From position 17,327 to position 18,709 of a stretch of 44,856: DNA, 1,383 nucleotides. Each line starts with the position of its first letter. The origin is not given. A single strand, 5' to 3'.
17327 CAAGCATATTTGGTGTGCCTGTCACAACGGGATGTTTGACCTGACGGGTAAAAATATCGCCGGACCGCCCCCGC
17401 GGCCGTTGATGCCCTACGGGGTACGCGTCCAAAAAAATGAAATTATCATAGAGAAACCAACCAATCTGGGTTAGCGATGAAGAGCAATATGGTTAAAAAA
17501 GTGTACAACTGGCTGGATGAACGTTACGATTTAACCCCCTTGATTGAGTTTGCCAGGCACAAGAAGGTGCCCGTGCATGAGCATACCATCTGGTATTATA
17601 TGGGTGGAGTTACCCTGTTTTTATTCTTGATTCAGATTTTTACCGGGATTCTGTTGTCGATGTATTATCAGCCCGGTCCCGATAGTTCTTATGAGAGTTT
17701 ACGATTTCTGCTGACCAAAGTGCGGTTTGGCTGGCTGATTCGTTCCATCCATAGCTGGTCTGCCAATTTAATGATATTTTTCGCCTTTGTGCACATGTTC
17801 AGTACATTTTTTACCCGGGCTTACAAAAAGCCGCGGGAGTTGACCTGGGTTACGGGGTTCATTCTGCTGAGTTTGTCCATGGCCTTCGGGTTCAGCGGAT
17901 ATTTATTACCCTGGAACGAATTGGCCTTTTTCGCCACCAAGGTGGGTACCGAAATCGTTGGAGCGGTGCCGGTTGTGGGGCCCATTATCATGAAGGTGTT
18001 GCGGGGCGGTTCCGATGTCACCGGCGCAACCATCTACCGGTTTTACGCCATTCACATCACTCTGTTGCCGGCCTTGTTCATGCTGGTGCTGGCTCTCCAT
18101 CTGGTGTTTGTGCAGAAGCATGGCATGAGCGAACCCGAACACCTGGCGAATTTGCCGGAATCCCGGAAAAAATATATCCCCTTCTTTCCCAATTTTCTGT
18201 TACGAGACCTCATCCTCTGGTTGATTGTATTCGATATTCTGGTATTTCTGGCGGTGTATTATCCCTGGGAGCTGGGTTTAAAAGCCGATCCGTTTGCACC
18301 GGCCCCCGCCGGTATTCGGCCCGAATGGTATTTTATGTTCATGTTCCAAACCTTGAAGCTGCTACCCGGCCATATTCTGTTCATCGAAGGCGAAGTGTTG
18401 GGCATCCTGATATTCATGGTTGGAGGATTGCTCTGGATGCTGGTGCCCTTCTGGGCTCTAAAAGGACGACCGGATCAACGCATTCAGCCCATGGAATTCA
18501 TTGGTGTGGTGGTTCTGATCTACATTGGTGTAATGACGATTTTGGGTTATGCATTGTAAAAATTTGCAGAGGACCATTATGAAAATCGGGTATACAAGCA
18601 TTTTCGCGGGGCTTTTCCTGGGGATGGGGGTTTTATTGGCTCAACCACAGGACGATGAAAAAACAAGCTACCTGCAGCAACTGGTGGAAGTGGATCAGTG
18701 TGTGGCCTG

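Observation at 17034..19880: Rieske / b6-type cytochrome b complex with a membrane-anchored nonaheme cytochrome c, positioned directly downstream of the outer-membrane conduit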

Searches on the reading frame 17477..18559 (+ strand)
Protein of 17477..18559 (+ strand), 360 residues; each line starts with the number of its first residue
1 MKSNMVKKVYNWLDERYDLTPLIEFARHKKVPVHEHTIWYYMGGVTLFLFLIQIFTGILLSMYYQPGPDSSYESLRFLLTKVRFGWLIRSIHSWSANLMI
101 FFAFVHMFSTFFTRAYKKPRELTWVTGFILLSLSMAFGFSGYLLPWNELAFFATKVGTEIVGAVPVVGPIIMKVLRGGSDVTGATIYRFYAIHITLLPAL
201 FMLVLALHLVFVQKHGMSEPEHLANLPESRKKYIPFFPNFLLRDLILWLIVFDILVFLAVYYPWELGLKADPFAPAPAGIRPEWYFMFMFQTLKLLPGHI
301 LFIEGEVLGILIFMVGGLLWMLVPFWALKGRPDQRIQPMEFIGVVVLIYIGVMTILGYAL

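Call 5: search_protein_families(library=pfam, proteins=[window:17477-18559:+], max_evalue=0.01)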
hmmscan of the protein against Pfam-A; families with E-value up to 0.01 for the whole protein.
window:17477-18559:+ (360 aa): 4 families
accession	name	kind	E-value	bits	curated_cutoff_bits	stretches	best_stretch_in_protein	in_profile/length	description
PF00033.24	Cytochrome_B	-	1.5e-50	172.1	27.2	1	36-216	10-189/189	Cytochrome b/b6/petB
PF13631.11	Cytochrom_B_N_2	-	1.1e-44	152.8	27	1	98-265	2-165/169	Cytochrome b(N-terminal)/b6/petB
PF00032.22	Cytochrom_B_C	-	6.9e-07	29.9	20.7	1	270-356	2-81/102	Cytochrome b(C-terminal)/b6/petD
PF14358.11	DUF4405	-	1.9e-05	25.5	26.7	1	45-108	5-63/66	Domain of unknown function (DUF4405)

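Call 6: search_protein_families(library=ncbifam, proteins=[window:17477-18559:+], max_evalue=0.01)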
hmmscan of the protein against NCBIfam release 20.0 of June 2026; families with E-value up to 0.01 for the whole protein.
window:17477-18559:+ (360 aa): 5 families
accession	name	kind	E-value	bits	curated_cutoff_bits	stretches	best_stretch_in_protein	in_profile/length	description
NF002990.0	PRK03735.1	subfamily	1.2e-71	241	325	1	5-220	1-222/223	cytochrome b6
NF040969.1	cytb_ExtP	equivalog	5e-63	212.6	290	1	27-219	10-204/205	selenite/tellurite reduction operon b-type cytochrome ExtP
NF050120.1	bc1_QcrB_actin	exception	2.1e-42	145.6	500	1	12-315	1-319/458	cytochrome bc1 complex cytochrome b subunit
NF041076.1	cyt_b_SoxC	equivalog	8.6e-31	107.4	740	1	11-358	3-360/542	proton pump complex cytochrome B SoxC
TIGR01156.1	cytb6_f_IV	equivalog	4.3e-07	29.9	127.05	1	235-352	30-145/160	cytochrome b6-f complex subunit IV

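Call 20: search_solved_structures(query=window:17477-18559:+, max_evalue=1e-10)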
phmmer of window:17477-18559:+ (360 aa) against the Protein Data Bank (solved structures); distinct sequences matched with E-value up to 1e-10: 53.
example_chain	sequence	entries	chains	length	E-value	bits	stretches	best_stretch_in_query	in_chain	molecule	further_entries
6rqf_I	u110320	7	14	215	8.3e-59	203.1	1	7-220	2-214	Cytochrome b6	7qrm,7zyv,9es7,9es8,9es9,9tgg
2zt9_A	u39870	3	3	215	2.4e-58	201.6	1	8-220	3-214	Cytochrome b6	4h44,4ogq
1vf5_A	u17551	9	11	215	4.1e-58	200.8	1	8-220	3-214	CYTOCHROME B6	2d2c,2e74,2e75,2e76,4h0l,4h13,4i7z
1q90_B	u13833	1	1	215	1.8e-57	198.7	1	7-220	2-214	Cytochrome b6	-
7r0w_I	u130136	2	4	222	7.9e-55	190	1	7-220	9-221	Cytochrome b6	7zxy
29ye_B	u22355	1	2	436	7.7e-45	157.1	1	10-319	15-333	Cytochrome b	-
1zrt_C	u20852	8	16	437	7.8e-45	157.1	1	10-319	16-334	Cytochrome b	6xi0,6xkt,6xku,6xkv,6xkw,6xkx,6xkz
29xz_B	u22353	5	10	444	8.2e-45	157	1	10-319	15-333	Cytochrome b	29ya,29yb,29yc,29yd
6kls_B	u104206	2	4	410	1.7e-43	152.7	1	5-357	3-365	cytochrome b subunit | Cytochrome b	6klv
8smr_I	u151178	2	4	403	3.3e-42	148.4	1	8-318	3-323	Cytochrome b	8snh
2qjp_A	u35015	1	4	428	1.7e-41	146.1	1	11-303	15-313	Cytochrome b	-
6nin_A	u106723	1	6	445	1.8e-41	146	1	11-303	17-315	Cytochrome b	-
5kkz_A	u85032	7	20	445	1.9e-41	146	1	11-303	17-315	Cytochrome b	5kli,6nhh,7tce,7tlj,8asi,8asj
2qjk_A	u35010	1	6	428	2.5e-41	145.6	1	11-303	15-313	Cytochrome b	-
2fyn_A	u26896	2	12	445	2.8e-41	145.4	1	11-303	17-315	Cytochrome b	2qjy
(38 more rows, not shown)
